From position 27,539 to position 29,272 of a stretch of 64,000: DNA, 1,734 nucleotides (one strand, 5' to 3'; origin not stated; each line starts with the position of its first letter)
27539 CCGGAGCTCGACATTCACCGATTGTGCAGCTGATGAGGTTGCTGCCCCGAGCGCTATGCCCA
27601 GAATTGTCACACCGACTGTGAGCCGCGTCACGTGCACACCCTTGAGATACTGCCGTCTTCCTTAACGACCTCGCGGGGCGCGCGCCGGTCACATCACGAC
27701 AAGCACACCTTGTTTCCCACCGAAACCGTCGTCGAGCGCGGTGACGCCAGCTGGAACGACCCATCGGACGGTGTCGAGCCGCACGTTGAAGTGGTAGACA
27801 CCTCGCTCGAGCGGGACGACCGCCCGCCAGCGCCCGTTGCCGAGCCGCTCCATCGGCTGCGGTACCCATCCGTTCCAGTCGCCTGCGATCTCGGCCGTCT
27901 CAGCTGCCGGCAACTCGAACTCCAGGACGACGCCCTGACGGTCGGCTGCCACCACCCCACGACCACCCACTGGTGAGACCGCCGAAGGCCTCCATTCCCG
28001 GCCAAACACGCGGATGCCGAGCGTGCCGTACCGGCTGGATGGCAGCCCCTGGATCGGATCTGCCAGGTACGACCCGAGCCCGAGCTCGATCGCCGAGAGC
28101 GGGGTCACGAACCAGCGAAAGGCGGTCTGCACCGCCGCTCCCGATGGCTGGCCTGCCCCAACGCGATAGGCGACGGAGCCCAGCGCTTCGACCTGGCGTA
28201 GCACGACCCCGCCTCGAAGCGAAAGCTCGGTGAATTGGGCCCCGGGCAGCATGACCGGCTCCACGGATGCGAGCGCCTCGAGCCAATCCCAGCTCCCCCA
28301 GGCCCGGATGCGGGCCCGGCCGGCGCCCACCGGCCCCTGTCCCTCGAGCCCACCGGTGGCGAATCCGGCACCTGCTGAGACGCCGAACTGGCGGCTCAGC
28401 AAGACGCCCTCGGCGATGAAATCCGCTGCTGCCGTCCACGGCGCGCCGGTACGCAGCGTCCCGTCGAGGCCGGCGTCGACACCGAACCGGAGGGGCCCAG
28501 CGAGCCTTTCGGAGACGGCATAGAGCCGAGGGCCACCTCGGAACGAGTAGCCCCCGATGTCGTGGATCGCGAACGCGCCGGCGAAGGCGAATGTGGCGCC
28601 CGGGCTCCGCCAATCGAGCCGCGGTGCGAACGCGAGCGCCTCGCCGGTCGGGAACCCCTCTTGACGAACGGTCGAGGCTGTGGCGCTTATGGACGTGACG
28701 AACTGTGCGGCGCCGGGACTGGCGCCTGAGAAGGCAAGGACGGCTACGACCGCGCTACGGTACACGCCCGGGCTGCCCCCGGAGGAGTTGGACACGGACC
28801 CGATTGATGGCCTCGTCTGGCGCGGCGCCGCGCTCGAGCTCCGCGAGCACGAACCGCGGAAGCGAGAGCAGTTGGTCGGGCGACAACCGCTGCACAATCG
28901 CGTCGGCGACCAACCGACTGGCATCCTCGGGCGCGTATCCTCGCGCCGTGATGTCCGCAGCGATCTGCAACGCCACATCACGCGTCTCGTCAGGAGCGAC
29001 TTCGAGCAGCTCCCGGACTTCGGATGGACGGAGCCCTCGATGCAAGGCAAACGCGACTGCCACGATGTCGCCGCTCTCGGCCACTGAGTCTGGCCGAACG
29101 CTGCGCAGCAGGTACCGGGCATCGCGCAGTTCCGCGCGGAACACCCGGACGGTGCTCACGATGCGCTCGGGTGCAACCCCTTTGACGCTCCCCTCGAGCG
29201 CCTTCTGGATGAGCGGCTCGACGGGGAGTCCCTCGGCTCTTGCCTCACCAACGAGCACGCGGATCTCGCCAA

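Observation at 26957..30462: ECF sigma operon with two CBM48/AMPK-beta-like carbohydrate-binding modules and a pair of paralogous secreted helical proteins: candidate undescribed envelope sensing system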

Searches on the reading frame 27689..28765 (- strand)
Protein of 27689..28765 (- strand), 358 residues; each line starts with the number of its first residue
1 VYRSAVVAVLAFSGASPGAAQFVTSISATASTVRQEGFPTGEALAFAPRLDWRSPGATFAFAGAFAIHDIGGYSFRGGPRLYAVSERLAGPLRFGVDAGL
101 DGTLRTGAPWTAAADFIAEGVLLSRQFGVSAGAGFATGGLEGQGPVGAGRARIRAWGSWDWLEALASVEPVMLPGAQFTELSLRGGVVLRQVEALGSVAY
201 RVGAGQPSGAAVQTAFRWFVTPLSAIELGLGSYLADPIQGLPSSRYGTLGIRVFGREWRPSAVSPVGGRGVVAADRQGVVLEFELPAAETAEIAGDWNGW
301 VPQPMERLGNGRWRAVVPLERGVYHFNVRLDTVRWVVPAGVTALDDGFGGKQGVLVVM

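Call 5: search_protein_families(library=ncbifam, proteins=[window:27689-28765:-], max_evalue=1)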
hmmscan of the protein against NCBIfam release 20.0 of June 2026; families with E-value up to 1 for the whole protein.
window:27689-28765:- (358 aa): 2 families
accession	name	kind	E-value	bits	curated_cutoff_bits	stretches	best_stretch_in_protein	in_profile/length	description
NF011294.0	PRK14706.1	equivalog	0.047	11.9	1284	1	270-329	34-95/642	1,4-alpha-glucan branching enzyme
NF008967.0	PRK12313.1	equivalog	0.074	11.4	577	1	268-329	29-94/633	1,4-alpha-glucan branching protein GlgB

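Call 21: find_homologous_proteins(query=window:27689-28765:-)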
Query window:27689-28765:- (358 aa): 11 proteins with E <= 0.001 among 8000 candidates.
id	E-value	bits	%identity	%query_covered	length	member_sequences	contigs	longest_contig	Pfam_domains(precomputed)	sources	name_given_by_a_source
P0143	1.7e-228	776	100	100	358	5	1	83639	-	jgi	jgi:hypothetical protein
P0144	4.6e-198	676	85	100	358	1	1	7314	-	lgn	-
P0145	3.6e-171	587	74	99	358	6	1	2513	-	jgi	-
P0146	5.3e-171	587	75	99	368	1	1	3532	-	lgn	-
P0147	3.1e-129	449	59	100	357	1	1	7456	-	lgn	-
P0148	3.9e-106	373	51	100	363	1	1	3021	PF16561.12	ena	-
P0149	1.4e-25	108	29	93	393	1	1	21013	PF16561.12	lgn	-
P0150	1.5e-12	65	38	35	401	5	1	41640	PF02922.25,PF16561.12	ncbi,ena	-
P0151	6.5e-12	63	48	23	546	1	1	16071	-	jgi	jgi:hypothetical protein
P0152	4.0e-11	61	33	53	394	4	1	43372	PF16561.12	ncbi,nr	ncbi:MAG: hypothetical protein KGN74_10795 [Gemmatimonadota bacterium]|nr:hypothetical protein [Gemm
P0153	6.1e-8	50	37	25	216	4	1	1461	PF02922.25,PF16561.12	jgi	jgi:hypothetical protein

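Call 34: predict_structure(alignment_id=A3)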
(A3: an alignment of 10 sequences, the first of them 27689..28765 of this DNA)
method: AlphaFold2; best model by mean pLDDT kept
length: 358 residues; sequences in the alignment: 10
mean_pLDDT: 75.1   pTM: 0.61
mean pLDDT of the five models: 75.1, 74.5, 71.0, 65.2, 61.7
residues with pLDDT >= 90: 67; 70-90: 183; 50-70: 72; < 50: 36
segments of 3 or more residues with pLDDT < 50: 1-19, 71-75, 268-277
pLDDT, mean of each block of 10 residues (from residue 1): 32 39 74 62 72 69 67 54 68 84 66 88 82 90 84 87 90 90 87 90 87 89 84 78 78 70 59 47 86 80 88 78 77 84 74 72
secondary structure, 60 per line:
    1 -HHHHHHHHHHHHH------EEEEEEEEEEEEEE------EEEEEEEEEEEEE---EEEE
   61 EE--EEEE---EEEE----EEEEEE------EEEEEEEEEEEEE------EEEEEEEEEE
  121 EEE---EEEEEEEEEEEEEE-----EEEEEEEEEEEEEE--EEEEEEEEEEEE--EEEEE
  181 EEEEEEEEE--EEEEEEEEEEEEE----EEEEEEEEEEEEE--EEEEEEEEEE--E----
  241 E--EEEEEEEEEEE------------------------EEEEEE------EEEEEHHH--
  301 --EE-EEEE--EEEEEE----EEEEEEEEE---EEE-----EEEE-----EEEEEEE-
elements in order: H2-14 E21-34 E41-53 E57-62 E65-68 E72-75 E80-85 E92-104 E111-123 E127-140 E146-159 E162-173 E176-189 E192-204 E209-221 E224-233 E244-254 E279-284 E291-295 E306-309 E312-317 E322-330 E334-336 E342-345 E351-357

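Call 37: fold_search(model_id=the predicted structure, library=pdb)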
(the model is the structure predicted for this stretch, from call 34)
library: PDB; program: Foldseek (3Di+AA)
matches with E <= 10: 912; with E <= 0.001: 185
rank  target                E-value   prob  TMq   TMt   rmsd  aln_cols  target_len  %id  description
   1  5onu_A                2.1e-07  1.00  0.38  0.42  10.7       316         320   12  Trimeric OmpU structure (released 2018-01-03)
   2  6ehb_A                5.0e-07  1.00  0.39  0.43  10.1       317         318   11  OmpU, an outer membrane protein, of Vibrio cholerae (released 2018-04-25)
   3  6ehc_A                5.2e-07  1.00  0.38  0.43  10.8       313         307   12  OmpUdeltaN (N-terminus deletion mutant of OmpU), outer membrane protein of Vibrio cholerae (released 2018-04-25)
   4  6ehb_B                1.5e-06  1.00  0.38  0.42  10.2       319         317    9  OmpU, an outer membrane protein, of Vibrio cholerae (released 2018-04-25)
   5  9a32_MODEL_1_A        1.7e-06  1.00  0.44  0.43  10.1       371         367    7  Model of E. coli OmpC by in-cell photo-crosslinking MS and deep learning (released 2023-02-24)
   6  6ehb_C                1.7e-06  1.00  0.38  0.42  10.3       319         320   10  OmpU, an outer membrane protein, of Vibrio cholerae (released 2018-04-25)
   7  7prn                  1.8e-06  1.00  0.34  0.40  10.7       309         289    9  E1M, D97A, E99A MUTANT OF RH. BLASTICA PORIN (released 1998-08-12)
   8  5prn                  1.9e-06  1.00  0.34  0.41  10.7       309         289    9  E1M, Y96W, S119W MUTANT OF RH. BLASTICA PORIN (released 1998-08-12)
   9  6prn                  1.9e-06  1.00  0.34  0.41  10.7       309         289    9  E1M, K50A, R52A MUTANT OF RH. BLASTICA PORIN (released 1998-08-12)
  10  2fgq                  2.1e-06  1.00  0.39  0.42   8.7       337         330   10  High resolution X-ray structure of Omp32 in complex with malate (released 2006-01-31)
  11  1bh3                  2.8e-06  1.00  0.34  0.41  10.7       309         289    8  E1M, A116K MUTANT OF RH. BLASTICA PORIN (released 1998-08-12)
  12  1prn                  2.8e-06  1.00  0.34  0.40  10.8       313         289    8  REFINED STRUCTURE OF PORIN FROM RHODOPSEUDOMONAS BLASTICA AND COMPARISON WITH THE PORIN FROM RHODOBACTER CAPSULATUS (released 1994-10-15)
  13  3prn                  3.6e-06  1.00  0.34  0.41  10.7       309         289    9  E1M, A104W MUTANT OF RH. BLASTICA PORIN (released 1998-08-12)
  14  8prn                  3.9e-06  1.00  0.34  0.40  10.5       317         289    9  E1M, K50A, R52A, D97A, E99A MUTANT OF RH. BLASTICA PORIN (released 1998-08-12)
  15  8wv0_B                5.2e-06  1.00  0.38  0.41   8.5       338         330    9  Outer membrane porin of Burkholderia pseudomallei (BpsOmp38) (released 2024-10-30)
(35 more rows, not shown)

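Call 56: search_protein_families(library=pfam, proteins=[P0151], max_evalue=0.01)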
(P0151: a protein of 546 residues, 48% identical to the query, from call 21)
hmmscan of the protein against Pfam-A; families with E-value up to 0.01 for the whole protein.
P0151 (546 aa): 0 families

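Call 58: find_encoding_contigs(protein=P0151, flank=5000, max_places=2)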
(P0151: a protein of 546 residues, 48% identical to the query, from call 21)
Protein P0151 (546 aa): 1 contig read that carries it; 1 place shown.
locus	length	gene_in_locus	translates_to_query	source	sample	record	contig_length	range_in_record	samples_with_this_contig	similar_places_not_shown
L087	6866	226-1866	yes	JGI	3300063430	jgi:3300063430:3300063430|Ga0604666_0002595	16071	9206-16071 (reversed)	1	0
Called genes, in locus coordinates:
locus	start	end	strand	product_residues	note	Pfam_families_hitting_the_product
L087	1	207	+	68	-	?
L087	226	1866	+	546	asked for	-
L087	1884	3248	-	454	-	PF13620:CarboxypepD_reg, PF13715:CarbopepD_reg_2 (weak), PF13620:CarboxypepD_reg, PF13715:CarbopepD_reg_2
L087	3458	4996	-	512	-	PF13439:Glyco_transf_4, PF13579:Glyco_trans_4_4, PF20706:GT4-conflict, PF00534:Glycos_transf_1, PF13692:Glyco_trans_1_4, PF13524:Glyco_trans_1_2 (faint)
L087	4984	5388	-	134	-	PF00903:Glyoxalase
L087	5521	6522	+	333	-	PF08450:SGL (faint), PF24684:Vgb_lyase, PF21959:DUF6923 (faint)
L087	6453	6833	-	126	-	PF00313:CSD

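Call 59: find_encoding_contigs(protein=P0152, flank=5000, max_places=2)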
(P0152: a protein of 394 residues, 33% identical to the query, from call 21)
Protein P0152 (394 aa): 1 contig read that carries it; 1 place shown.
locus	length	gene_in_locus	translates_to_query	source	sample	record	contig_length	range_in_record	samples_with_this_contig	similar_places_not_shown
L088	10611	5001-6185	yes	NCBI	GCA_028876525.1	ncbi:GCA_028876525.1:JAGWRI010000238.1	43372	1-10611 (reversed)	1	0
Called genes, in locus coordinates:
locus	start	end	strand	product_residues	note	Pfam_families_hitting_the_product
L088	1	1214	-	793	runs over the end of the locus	PF12704:MacB_PCD, PF02687:FtsX, PF12704:MacB_PCD, PF02687:FtsX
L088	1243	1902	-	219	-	PF02463:SMC_N (faint), PF00005:ABC_tran, PF13304:AAA_21 (weak)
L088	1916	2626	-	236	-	PF02463:SMC_N (faint), PF00005:ABC_tran, PF13304:AAA_21 (faint)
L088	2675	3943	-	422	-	PF25989:YknX_C (faint)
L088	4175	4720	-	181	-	-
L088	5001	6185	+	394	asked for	PF16561:AMPK1_CBM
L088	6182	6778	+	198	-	-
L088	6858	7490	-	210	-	-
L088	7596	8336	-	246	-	PF02517:Rce1-like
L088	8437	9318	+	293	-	PF01149:Fapy_DNA_glyco, PF06831:H2TH, PF06827:zf-FPG_IleRS (weak)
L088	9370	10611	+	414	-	PF07690:MFS_1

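Call 60: find_encoding_contigs(protein=P0149, flank=5000, max_places=2)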
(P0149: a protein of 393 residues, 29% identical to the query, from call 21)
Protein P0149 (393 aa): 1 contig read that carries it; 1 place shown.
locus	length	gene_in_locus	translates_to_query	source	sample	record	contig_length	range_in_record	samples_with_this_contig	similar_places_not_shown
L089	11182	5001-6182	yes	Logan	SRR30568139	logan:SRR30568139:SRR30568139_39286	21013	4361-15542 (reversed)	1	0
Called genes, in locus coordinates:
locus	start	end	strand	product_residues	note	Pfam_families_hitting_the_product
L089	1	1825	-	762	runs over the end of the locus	PF01751:Toprim, PF01131:Topoisom_bac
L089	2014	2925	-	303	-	PF14321:DUF4382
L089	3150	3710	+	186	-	PF07638:Sigma70_ECF (weak), PF04542:Sigma70_r2, PF08281:Sigma70_r4_2, PF04545:Sigma70_r4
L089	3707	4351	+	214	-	PF02922:CBM_48, PF16561:AMPK1_CBM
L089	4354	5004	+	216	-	-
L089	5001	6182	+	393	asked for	PF16561:AMPK1_CBM (weak)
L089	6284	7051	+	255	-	-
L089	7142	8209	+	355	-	PF03435:Sacchrp_dh_NADP (weak), PF13460:NAD_binding_10 (weak)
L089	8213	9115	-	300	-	PF10006:DUF2249, PF01206:TusA (weak), PF10006:DUF2249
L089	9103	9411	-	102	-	PF01883:FeS_assembly_P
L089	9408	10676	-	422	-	-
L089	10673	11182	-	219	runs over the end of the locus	PF13412:HTH_24 (weak)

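Call 80: find_encoding_contigs(protein=P0144, flank=5000, max_places=2)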
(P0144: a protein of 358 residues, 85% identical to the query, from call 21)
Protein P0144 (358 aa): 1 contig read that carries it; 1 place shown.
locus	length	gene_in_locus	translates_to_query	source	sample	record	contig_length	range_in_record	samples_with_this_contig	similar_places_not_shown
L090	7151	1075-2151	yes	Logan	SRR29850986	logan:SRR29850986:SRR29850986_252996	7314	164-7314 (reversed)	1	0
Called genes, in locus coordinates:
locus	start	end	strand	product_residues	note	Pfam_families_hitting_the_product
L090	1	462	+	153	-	?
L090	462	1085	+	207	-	-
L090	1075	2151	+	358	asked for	-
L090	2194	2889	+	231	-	-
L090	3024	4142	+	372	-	PF12895:ANAPC3 (faint), PF13181:TPR_8 (faint), PF13424:TPR_12 (faint), PF13428:TPR_14 (faint), PF13414:TPR_11 (weak), PF13432:TPR_16 (weak), PF14559:TPR_19, PF13432:TPR_16 (weak), +7 more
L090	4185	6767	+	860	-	PF00675:Peptidase_M16, PF05193:Peptidase_M16_C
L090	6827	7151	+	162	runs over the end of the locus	?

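Call 81: find_encoding_contigs(protein=P0147, flank=5000, max_places=2)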
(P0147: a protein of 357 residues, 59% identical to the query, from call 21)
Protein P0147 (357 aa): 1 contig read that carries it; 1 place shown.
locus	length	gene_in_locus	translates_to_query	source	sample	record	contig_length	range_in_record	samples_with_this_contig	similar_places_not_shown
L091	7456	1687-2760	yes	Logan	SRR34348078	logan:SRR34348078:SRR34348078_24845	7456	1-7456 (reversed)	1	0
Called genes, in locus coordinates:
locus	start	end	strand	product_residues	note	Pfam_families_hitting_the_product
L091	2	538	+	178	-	?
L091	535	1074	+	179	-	PF16561:AMPK1_CBM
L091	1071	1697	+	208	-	-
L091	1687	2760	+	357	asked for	-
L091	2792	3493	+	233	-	-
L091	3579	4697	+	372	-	PF12895:ANAPC3 (faint), PF13424:TPR_12 (faint), PF13428:TPR_14 (faint), PF13431:TPR_17 (faint), PF00515:TPR_1 (faint), PF07719:TPR_2 (faint), PF13181:TPR_8 (faint), PF14559:TPR_19 (weak), +3 more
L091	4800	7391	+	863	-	PF00675:Peptidase_M16, PF05193:Peptidase_M16_C, PF00675:Peptidase_M16 (weak), PF05193:Peptidase_M16_C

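Call 82: find_encoding_contigs(protein=P0148, flank=5000, max_places=2)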
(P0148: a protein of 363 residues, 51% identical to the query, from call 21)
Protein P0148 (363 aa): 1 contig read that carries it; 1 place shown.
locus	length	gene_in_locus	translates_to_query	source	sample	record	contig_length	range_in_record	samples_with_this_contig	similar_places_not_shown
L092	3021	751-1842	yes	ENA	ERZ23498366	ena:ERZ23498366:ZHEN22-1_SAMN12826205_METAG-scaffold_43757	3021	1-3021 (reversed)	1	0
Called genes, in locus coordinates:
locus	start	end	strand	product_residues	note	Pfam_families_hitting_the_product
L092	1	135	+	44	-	?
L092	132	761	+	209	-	-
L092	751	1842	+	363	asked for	PF16561:AMPK1_CBM (weak)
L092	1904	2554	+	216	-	-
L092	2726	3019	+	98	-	?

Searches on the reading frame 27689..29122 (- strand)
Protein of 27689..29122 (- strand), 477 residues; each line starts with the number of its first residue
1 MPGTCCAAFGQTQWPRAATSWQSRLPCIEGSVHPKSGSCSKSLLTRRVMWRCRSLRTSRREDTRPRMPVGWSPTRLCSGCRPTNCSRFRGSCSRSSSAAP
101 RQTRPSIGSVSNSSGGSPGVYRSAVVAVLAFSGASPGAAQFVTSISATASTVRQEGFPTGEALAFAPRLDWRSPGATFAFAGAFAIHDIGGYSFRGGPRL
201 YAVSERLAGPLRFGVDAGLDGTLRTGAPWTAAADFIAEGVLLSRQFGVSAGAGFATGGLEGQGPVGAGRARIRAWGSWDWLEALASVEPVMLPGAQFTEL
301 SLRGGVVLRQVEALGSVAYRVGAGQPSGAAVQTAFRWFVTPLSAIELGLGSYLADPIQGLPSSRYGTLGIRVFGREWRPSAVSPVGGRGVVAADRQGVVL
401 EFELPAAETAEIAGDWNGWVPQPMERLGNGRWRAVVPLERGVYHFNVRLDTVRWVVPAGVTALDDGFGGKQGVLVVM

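Call 3: search_protein_families(library=pfam, proteins=[window:27689-29122:-], max_evalue=1)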
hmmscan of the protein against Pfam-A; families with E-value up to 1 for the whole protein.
window:27689-29122:- (477 aa): 2 families
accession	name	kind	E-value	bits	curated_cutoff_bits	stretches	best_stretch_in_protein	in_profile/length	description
PF02922.24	CBM_48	-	0.0082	16.9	22.4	1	396-448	11-69/83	Carbohydrate-binding module 48 (Isoamylase N-terminal domain)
PF16561.11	AMPK1_CBM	-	0.055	14.1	26.8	1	406-451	10-55/85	Glycogen recognition site of AMP-activated protein kinase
